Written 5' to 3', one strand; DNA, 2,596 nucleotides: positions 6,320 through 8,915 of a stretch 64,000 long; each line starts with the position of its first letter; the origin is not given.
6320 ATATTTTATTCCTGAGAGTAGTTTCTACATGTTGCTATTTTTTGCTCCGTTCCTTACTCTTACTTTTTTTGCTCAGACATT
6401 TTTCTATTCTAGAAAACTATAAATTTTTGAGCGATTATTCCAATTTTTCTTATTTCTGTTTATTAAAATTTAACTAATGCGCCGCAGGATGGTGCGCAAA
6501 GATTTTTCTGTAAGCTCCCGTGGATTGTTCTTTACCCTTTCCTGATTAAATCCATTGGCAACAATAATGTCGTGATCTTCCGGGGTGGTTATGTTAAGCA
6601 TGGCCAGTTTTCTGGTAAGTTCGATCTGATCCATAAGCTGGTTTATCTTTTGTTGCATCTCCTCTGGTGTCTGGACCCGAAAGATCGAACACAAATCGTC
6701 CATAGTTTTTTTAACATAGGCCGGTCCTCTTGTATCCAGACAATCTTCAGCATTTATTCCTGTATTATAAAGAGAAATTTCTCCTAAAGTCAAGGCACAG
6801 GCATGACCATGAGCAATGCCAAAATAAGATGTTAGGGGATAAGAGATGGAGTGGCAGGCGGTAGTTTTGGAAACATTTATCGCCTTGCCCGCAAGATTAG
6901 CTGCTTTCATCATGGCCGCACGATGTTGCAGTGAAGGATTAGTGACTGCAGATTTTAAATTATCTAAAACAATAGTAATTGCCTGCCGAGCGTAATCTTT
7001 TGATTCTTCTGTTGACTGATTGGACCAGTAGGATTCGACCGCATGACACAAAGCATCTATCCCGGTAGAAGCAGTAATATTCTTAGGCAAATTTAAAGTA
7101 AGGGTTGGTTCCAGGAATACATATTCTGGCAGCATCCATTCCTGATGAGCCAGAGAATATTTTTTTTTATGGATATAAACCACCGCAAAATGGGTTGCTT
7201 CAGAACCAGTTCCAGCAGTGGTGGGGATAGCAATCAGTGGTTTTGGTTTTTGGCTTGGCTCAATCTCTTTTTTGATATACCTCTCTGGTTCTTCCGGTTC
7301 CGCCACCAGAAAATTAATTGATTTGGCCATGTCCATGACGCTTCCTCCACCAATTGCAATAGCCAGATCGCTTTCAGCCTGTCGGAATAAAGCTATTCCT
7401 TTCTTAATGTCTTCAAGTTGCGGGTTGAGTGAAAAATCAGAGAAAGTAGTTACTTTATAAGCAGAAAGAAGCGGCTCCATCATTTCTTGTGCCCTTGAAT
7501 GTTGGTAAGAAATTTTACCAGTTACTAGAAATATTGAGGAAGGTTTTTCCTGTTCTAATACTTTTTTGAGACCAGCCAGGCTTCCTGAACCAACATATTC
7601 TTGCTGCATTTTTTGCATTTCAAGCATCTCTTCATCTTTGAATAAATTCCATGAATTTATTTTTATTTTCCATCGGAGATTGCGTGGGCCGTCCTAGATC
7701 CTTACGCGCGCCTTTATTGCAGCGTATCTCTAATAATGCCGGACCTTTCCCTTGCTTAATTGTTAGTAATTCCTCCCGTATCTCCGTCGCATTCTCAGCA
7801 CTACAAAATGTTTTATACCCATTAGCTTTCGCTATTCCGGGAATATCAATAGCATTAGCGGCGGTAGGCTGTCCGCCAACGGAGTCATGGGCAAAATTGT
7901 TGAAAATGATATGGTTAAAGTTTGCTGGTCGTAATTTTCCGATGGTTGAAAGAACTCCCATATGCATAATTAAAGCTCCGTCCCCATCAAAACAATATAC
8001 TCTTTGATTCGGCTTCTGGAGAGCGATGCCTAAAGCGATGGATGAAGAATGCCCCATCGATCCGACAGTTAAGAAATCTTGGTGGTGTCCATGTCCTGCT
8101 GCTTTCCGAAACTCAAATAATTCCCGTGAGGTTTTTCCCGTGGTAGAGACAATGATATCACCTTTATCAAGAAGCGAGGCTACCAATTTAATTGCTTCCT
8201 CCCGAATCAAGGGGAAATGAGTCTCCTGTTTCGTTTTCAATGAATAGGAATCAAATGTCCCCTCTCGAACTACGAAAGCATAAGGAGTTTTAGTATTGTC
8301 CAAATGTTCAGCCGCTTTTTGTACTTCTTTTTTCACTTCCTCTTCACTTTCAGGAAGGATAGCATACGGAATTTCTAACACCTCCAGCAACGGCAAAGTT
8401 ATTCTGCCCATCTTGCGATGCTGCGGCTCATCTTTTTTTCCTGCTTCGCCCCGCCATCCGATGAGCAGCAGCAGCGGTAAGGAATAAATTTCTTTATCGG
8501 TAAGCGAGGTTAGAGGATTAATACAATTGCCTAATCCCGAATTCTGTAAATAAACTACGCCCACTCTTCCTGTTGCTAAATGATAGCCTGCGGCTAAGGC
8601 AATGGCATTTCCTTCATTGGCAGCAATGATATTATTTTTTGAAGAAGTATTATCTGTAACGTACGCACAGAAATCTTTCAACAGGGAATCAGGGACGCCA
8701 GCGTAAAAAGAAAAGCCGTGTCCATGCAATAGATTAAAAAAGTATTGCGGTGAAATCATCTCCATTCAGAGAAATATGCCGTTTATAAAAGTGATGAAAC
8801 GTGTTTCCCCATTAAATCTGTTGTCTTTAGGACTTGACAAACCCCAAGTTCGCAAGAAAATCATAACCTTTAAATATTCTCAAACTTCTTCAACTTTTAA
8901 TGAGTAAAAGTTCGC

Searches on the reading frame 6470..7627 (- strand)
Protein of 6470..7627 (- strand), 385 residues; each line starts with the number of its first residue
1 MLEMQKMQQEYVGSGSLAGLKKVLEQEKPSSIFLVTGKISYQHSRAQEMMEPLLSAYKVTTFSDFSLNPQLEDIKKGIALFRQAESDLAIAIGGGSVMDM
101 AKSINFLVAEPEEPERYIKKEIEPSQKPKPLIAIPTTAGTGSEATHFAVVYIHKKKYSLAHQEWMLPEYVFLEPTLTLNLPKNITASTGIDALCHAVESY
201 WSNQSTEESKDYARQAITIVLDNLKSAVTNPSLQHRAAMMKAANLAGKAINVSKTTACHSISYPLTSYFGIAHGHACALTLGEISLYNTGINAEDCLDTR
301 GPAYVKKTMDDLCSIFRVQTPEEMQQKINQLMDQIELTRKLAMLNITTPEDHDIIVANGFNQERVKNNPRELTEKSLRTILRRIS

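Call 8: search_protein_families(library=pfam, proteins=[window:6470-7627:-], max_evalue=0.001)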
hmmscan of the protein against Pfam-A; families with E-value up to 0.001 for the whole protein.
window:6470-7627:- (385 aa): 3 families
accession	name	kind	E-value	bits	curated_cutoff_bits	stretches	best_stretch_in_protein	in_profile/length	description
PF00465.25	Fe-ADH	-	4e-38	131.1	31.3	1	11-174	5-168/168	Iron-containing alcohol dehydrogenase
PF25137.1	ADH_Fe_C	-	1.3e-35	123.3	27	1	185-383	1-192/194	Fe-containing alcohol dehydrogenase family, C-terminal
PF13685.12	Fe-ADH_2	-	4.3e-11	43.5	28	1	12-106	2-95/149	Iron-containing alcohol dehydrogenase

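Call 28: search_protein_families(library=ncbifam, proteins=[window:6470-7627:-], max_evalue=0.001)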
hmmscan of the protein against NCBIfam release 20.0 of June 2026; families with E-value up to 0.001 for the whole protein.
window:6470-7627:- (385 aa): 15 families
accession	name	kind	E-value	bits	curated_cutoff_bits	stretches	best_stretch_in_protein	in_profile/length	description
TIGR03405.1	Phn_Fe-ADH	equivalog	2.3e-57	194.4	423.7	1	12-367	9-351/355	iron-containing alcohol dehydrogenase PsrA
NF010378.0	PRK13805.1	equivalog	1.8e-53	181.6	951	1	10-382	465-861/872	bifunctional acetaldehyde-CoA/alcohol dehydrogenase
TIGR02638.1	lactal_redase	equivalog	4.7e-53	180.4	523.15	1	8-379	8-377/379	lactaldehyde reductase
NF041833.1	Fe_ADH_ErcA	equivalog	2.9e-52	178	550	1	13-382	14-379/382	alcohol dehydrogenase-like regulatory protein ErcA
NF007911.0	PRK10624.1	equivalog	5e-48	164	537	1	9-383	10-380/382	lactaldehyde reductase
NF058672.1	4HyButDHCUPNE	equivalog_domain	1.4e-46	159.4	500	1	9-382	9-375/378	4-hydroxybutyrate dehydrogenase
NF053866.1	CholDhdGbsBBac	equivalog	1.3e-45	155.7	550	1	26-383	34-389/392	choline dehydrogenase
NF011998.0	PRK15454.1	equivalog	1.1e-38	133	556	1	68-318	89-339/395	ethanolamine utilization ethanol dehydrogenase EutG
NF050025.1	SulfAcetaldRedSarD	equivalog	6.7e-38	130.5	700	1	57-382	59-382/385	sulfoacetaldehyde reductase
NF007363.0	PRK09860.1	equivalog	7e-37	127.5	581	1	62-379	65-377/383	L-threonine dehydrogenase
TIGR04266.1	NDMA_methanol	equivalog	4.6e-25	88.3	625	1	59-289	68-304/420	NDMA-dependent methanol dehydrogenase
NF011717.0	PRK15138.1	equivalog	2.1e-21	76.4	645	1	12-283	14-291/387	alcohol dehydrogenase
NF041822.1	daptide_DH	equivalog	1.3e-17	63.8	300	1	81-228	52-203/363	daptide-type RiPP biosynthesis dehydogenase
NF006941.0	PRK09423.1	subfamily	3.5e-12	45.8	336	1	11-109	11-108/367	glycerol dehydrogenase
NF002022.0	PRK00843.1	equivalog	2.2e-06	26.9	413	1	9-105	13-107/350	NAD(P)-dependent glycerol-1-phosphate dehydrogenase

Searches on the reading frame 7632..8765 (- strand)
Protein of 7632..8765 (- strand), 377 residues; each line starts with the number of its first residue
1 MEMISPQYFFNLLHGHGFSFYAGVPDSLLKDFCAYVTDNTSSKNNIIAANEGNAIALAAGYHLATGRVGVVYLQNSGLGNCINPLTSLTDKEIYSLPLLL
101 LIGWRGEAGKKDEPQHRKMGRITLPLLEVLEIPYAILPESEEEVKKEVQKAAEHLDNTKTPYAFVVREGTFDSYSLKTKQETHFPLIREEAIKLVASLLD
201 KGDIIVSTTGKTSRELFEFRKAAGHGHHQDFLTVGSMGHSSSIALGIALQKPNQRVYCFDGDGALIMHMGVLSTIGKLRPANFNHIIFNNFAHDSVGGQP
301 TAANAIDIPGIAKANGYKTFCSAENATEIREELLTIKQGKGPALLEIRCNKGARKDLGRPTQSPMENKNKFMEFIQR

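Call 8: search_protein_families(library=pfam, proteins=[window:7632-8765:-], max_evalue=0.001)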
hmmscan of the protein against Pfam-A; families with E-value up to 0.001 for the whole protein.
window:7632-8765:- (377 aa): 2 families
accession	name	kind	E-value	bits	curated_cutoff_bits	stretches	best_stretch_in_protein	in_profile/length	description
PF02775.26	TPP_enzyme_C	-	9.2e-18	64.9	21.9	1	209-347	2-151/151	Thiamine pyrophosphate enzyme, C-terminal TPP binding domain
PF02776.23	TPP_enzyme_N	-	2.7e-13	50.2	26.8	1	7-111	5-106/119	Thiamine pyrophosphate enzyme, N-terminal TPP binding domain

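Call 28: search_protein_families(library=ncbifam, proteins=[window:7632-8765:-], max_evalue=0.001)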
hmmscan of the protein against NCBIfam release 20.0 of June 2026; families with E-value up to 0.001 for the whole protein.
window:7632-8765:- (377 aa): 41 families (the best 25 are shown)
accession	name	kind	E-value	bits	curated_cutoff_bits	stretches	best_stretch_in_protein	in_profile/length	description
TIGR03297.1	Ppyr-DeCO2ase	equivalog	2e-150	500.8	312.5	1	17-375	1-360/360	phosphonopyruvate decarboxylase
TIGR03846.1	sulfopy_beta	equivalog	8.8e-36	123.5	221.5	1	188-375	1-181/182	sulfopyruvate decarboxylase subunit beta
TIGR03845.1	sulfopyru_alph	equivalog_domain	6.6e-27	94.4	147.95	1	10-167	5-156/160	sulfopyruvate decarboxylase subunit alpha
NF004813.0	PRK06163.1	equivalog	1.3e-26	93.6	240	1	192-373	20-194/202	hypothetical protein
NF006016.1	PRK08155.1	equivalog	9.4e-13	47.4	870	1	185-298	359-471/554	acetolactate synthase large subunit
NF005228.0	PRK06725.1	equivalog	1.4e-12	46.7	991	2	172-291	361-479/571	acetolactate synthase large subunit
TIGR00118.1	acolac_lg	equivalog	2.1e-11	43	538.35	2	188-292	363-466/557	biosynthetic-type acetolactate synthase large subunit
NF005860.0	PRK07789.1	equivalog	2.7e-10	39.2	881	1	44-126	74-155/615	acetolactate synthase large subunit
NF005485.1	PRK07092.1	equivalog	5.2e-10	38.7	493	1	176-296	338-456/523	benzoylformate decarboxylase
NF005760.0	PRK07586.1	equivalog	1.9e-09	37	363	1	172-292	323-441/514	acetolactate synthase large subunit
NF005364.0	PRK06882.1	equivalog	2.3e-09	36.2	1083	0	233-276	419-462/574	acetolactate synthase 3 large subunit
NF006524.0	PRK08978.1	equivalog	3.1e-09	35.6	738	1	229-278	392-444/548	acetolactate synthase 2 catalytic subunit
NF005936.0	PRK07979.1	equivalog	4.3e-09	35.2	1080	1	233-275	419-461/574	acetolactate synthase 3 large subunit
NF006052.0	PRK08199.1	subfamily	4.4e-09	35.2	539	1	171-290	351-469/559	thiamine pyrophosphate protein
NF006319.0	PRK08527.1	equivalog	6.5e-09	34.8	905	1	232-291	412-471/565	acetolactate synthase large subunit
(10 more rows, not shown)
